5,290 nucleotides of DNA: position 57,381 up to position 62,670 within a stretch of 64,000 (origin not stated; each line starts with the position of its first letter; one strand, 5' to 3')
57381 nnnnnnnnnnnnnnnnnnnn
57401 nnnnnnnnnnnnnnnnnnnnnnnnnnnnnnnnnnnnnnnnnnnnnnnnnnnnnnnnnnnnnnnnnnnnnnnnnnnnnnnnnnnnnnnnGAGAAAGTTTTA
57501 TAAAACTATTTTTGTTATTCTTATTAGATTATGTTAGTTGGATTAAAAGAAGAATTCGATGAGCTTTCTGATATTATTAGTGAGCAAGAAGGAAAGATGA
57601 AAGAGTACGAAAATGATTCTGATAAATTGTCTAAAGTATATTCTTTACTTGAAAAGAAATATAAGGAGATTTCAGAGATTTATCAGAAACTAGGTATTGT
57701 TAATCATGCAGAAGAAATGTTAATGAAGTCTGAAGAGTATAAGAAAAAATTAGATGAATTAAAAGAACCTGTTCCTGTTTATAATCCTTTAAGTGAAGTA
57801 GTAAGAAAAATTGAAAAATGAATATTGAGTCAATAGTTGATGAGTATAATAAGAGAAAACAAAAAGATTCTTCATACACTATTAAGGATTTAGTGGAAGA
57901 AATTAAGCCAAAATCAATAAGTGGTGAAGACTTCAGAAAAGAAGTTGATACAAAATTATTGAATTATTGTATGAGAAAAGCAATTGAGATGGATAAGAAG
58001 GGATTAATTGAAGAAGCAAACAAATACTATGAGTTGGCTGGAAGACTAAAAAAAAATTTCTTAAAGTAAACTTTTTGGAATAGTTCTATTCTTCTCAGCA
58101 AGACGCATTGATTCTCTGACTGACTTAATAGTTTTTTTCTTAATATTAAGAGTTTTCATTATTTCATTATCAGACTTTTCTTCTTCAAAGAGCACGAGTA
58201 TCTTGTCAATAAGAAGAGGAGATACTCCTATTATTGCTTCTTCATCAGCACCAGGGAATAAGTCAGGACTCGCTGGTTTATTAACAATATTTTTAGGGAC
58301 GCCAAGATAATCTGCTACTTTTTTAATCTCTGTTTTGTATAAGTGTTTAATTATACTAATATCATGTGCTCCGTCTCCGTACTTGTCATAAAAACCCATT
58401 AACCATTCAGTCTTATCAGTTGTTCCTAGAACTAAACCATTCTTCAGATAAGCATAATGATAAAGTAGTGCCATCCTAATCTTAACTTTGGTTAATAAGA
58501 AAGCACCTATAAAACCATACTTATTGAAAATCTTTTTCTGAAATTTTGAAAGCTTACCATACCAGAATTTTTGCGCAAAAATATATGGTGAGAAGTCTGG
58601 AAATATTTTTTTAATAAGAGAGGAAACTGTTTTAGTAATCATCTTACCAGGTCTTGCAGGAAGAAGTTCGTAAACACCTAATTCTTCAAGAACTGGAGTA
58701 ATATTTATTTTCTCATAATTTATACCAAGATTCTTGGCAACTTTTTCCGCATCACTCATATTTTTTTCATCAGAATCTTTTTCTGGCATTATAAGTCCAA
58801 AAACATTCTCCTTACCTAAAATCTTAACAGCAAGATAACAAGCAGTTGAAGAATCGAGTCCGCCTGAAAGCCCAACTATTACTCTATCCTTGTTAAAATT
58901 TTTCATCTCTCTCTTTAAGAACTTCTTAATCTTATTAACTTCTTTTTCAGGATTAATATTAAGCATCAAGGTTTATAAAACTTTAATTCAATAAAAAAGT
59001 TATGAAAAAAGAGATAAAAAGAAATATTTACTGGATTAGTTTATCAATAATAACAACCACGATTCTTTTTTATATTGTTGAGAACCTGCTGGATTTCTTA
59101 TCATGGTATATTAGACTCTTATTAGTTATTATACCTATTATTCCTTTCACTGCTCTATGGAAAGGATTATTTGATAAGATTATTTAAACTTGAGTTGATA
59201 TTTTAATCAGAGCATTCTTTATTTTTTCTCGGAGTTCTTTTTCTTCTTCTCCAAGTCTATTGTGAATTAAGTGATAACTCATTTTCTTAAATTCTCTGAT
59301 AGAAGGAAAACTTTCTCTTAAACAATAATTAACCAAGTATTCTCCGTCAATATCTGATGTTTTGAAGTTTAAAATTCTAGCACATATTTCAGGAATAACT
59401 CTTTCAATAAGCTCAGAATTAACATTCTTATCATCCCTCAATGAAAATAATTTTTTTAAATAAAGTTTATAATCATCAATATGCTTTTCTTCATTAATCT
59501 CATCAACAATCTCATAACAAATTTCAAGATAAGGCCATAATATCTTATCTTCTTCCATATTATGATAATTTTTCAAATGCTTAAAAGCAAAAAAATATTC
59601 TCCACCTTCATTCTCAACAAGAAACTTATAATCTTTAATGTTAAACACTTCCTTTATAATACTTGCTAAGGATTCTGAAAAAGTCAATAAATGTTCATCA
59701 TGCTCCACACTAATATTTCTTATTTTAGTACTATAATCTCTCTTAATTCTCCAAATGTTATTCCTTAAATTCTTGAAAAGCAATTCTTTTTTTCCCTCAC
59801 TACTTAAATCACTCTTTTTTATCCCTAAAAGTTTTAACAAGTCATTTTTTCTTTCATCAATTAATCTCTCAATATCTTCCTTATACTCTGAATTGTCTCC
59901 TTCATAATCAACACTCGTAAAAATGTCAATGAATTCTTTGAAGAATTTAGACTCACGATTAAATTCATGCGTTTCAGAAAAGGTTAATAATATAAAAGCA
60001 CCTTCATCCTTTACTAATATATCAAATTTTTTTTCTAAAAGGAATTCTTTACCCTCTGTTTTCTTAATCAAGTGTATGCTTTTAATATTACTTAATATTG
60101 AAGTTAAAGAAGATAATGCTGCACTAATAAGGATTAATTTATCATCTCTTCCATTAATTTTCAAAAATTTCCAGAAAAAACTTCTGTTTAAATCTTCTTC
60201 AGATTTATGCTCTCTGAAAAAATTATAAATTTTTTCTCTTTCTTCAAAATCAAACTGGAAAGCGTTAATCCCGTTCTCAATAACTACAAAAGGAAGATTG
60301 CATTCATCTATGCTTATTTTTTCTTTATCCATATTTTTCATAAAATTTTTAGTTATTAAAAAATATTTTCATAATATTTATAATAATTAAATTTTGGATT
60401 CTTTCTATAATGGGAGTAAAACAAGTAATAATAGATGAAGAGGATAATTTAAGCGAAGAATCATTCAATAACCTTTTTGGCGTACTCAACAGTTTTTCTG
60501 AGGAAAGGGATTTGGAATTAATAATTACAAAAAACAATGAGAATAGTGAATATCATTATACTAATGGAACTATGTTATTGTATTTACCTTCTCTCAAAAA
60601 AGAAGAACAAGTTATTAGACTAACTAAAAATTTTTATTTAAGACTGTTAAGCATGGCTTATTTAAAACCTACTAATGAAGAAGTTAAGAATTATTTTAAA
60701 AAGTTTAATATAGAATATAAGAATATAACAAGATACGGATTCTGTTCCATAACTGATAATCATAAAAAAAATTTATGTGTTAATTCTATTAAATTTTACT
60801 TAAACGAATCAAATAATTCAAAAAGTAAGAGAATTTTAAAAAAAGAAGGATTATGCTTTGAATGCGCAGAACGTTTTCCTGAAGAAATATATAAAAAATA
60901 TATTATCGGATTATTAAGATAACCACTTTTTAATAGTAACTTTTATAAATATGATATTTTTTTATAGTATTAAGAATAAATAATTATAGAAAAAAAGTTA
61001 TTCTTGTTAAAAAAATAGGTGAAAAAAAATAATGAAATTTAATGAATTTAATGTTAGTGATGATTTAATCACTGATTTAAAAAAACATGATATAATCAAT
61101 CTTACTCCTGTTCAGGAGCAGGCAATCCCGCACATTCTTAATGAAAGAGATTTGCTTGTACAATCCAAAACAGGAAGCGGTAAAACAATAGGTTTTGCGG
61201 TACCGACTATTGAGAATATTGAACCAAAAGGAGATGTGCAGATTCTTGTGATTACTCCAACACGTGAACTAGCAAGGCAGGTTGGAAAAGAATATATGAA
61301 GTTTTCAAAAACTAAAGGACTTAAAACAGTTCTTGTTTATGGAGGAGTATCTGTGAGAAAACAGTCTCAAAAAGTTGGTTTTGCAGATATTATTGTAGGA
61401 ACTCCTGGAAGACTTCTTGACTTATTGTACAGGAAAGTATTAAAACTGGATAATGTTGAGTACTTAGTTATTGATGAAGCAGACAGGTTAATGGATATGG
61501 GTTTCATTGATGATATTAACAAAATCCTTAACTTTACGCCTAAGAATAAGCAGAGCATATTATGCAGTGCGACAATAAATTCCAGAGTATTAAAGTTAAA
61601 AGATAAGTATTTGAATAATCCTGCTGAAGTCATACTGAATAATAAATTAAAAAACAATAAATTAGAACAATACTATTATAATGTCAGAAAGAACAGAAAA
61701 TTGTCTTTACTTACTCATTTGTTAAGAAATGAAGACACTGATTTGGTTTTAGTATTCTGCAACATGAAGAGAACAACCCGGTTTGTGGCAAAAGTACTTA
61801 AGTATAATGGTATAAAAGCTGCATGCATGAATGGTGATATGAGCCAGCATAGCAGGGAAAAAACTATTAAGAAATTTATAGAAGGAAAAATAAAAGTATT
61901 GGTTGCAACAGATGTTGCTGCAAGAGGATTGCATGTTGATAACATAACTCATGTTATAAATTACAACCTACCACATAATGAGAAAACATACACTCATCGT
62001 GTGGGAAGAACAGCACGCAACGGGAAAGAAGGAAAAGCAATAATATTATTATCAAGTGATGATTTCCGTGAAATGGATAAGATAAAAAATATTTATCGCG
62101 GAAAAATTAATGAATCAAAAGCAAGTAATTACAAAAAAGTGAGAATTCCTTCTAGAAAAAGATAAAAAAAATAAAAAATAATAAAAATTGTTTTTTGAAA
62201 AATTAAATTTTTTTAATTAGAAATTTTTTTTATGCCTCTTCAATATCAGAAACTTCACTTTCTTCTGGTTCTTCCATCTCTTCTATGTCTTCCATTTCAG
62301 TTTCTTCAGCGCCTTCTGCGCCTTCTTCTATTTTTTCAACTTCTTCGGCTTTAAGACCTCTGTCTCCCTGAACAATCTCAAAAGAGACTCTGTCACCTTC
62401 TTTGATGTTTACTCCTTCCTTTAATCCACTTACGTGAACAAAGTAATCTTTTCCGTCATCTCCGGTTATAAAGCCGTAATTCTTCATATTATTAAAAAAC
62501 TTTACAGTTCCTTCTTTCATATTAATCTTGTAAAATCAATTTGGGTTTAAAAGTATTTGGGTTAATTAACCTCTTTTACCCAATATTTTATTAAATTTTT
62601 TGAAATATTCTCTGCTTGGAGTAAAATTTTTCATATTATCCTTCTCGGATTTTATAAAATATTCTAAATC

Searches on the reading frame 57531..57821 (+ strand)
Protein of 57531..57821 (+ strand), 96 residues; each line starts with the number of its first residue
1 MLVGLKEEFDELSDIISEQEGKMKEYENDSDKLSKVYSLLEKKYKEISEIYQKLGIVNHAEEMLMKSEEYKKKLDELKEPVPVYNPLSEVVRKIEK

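Call 50: search_protein_families(library=pfam, proteins=[window:57531-57821:+], max_evalue=0.001)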
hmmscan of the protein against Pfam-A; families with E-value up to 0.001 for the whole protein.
window:57531-57821:+ (96 aa): 2 families
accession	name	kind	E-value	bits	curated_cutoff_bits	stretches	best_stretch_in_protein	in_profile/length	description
PF14992.11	TMCO5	-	0.00067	19.5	32.2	1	6-78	47-115/280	TMCO5 family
PF07160.18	SKA1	-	0.00084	19.6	29.6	1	6-88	11-94/243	Spindle and kinetochore-associated protein 1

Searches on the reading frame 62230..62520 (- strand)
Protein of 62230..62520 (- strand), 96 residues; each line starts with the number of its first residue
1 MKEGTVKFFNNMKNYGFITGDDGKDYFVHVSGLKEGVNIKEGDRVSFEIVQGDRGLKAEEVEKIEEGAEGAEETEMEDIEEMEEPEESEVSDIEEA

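Call 50: search_protein_families(library=pfam, proteins=[window:62230-62520:-], max_evalue=0.001)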
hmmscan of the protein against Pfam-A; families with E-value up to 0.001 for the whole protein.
window:62230-62520:- (96 aa): 2 families
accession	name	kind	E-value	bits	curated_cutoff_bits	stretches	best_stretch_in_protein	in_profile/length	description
PF00313.28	CSD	-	9.3e-19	67.5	27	1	3-63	2-65/66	'Cold-shock' DNA-binding domain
PF08206.17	OB_RNB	-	0.00031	20.8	24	1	11-60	6-53/58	Ribonuclease B OB domain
